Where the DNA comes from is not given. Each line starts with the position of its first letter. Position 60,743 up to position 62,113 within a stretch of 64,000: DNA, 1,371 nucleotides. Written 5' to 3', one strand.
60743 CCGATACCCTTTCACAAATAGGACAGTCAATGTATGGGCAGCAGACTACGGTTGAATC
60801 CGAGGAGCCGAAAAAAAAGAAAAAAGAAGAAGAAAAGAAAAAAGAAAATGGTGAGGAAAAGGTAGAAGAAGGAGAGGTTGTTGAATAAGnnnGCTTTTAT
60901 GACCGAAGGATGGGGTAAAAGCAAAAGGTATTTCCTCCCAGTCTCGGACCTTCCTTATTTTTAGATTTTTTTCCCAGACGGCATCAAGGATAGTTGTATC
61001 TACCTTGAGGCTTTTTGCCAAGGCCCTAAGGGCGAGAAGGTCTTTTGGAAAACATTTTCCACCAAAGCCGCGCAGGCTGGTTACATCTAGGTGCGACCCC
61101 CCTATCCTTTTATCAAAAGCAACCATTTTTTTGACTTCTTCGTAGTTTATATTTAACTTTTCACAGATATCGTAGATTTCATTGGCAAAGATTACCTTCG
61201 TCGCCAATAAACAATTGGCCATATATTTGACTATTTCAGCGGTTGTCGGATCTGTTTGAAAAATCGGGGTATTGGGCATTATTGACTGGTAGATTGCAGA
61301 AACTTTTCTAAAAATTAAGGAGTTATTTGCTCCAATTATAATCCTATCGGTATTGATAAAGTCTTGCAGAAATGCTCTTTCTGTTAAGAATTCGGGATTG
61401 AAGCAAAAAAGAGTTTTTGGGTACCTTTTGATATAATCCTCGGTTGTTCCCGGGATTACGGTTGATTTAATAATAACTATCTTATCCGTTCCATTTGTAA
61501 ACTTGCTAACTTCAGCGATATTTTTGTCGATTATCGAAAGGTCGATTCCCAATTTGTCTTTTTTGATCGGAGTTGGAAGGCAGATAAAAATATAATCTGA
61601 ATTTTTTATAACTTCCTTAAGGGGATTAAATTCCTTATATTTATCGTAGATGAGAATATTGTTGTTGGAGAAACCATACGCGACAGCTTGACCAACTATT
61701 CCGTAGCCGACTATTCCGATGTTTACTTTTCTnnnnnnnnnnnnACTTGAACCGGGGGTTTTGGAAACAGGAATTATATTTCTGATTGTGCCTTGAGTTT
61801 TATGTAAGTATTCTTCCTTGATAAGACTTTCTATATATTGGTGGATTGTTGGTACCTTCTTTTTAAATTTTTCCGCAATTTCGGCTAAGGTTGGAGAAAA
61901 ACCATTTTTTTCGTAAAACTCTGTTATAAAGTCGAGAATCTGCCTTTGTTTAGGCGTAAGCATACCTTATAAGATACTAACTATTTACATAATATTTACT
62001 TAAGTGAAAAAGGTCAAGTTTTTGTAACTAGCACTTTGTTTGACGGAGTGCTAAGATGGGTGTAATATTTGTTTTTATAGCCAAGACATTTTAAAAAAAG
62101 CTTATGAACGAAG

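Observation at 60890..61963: LexA-type DNA-binding domain fused to a truncated UDP-glucose/GDP-mannose dehydrogenase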

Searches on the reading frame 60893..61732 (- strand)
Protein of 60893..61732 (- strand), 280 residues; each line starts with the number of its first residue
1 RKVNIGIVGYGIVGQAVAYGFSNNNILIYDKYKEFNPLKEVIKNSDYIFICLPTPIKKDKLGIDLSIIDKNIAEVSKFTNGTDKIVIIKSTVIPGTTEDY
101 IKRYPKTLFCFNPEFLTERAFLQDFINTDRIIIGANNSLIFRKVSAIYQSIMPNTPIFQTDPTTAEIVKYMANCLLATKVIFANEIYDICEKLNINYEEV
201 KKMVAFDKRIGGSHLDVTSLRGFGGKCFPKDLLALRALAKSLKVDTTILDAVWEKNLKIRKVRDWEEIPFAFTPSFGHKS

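Call 58: search_dna_similar(query=window:60893-61732:-, collection=phages, mode=protein, max_rows=15)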
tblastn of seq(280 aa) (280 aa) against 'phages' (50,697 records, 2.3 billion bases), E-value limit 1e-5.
Records with a match: 50; places in all: 51; records where one place covers at least 80% of the query: 4.
Best place of each record, by identity: <60% 50.
By first word of the organism name: Campylobacter 15; Synechococcus 6; Bacteriophage 3; Listeria 3; Marine 3; Pseudomonas 2; Bacillus 2; Aphanizomenon 2; Vibrio 2; Acinetobacter 2; and 8 more.
By host as written in the record: - 16; Campylobacter jejuni 5; Campylobacter sp. 4; Synechococcus sp. WH8109 3; Bacillus subtilis W-23-S(r); Bacillus licheniformis ATCC 9945a 2; Synechococcus str. WH8109 2; Vibrio cholerae O1 El Tor 2; Listeria monocytogenes 2; and 12 more.
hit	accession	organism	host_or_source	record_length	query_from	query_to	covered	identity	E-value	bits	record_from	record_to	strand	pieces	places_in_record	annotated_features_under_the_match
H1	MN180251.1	Wolbachia phage WO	Wolbachia sp. wMel_KL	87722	26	256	83%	39.2%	1e-31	129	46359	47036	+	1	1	UDP-glucose 6-dehydrogenase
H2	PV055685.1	Pseudomonas phage QdP_Psa3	Pseudomonas syringae pv. actinidiae ...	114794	38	268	83%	32.5%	1e-17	88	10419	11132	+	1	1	UDP-glucose dehydrogenase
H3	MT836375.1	Bacteriophage sp.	human fecal samples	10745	40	279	86%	31.0%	1e-17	88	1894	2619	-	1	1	record has no annotation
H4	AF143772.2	Mycobacterium avium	-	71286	42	256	77%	33.5%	1e-22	103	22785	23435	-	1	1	gdhgA: GdhgA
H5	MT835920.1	Bacteriophage sp.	human fecal samples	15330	38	262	80%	31.3%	4e-16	84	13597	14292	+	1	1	record has no annotation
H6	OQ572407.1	Pseudomonas phage Y5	Pseudomonas aeruginosa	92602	39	256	78%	30.0%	1e-14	80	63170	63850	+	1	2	record has no annotation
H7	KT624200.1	Bacillus phage SP-15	Bacillus subtilis W-23-S(r); Bacillus ...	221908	27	229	73%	32.1%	5e-23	103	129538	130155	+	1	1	UDP-glucose dehydrogenase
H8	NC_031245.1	Bacillus phage SP-15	Bacillus subtilis W-23-S(r); Bacillus ...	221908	27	229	73%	32.1%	5e-23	103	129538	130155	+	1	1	UDP-glucose dehydrogenase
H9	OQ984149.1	Phage C48C1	-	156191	49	229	65%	33.7%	2e-19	94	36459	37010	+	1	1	UDP-glucose dehydrogenase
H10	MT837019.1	Bacteriophage sp.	human fecal samples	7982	85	256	61%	35.0%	1e-19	94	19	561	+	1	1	record has no annotation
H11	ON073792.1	Aphanizomenon phage Yong-DA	Aphanizomenon flos-aquae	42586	38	229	69%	31.0%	2e-22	102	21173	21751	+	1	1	UDP-glucose 6-dehydrogenase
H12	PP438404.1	Aphanizomenon phage Afl-JY11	Aphanizomenon flos-aquae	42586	38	229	69%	31.0%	2e-22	102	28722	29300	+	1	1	UDP-glucose dehydrogenase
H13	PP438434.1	Planktothrix phage Pag-JY44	Planktothrix agardhii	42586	38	229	69%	31.0%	2e-22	102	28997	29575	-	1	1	UDP-glucose dehydrogenase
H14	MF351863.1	Synechococcus phage Bellamy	Synechococcus str. WH8109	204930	32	254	80%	26.6%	1e-8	61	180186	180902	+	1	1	227: UDP glucose 6 dehydrogenase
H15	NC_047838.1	Synechococcus phage Bellamy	Synechococcus str. WH8109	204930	32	254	80%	26.6%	1e-8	61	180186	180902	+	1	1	227: UDP-glucose dehydrogenase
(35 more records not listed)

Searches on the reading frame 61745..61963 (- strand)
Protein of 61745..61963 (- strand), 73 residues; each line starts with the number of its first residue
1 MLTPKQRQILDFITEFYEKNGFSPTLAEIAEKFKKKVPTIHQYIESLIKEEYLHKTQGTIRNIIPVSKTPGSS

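Call 59: find_homologous_proteins(query=window:61745-61963:-, max_evalue=0.001)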
Query seq(73 aa): 7 candidates shared short words with the query, none scored E <= 0.001.
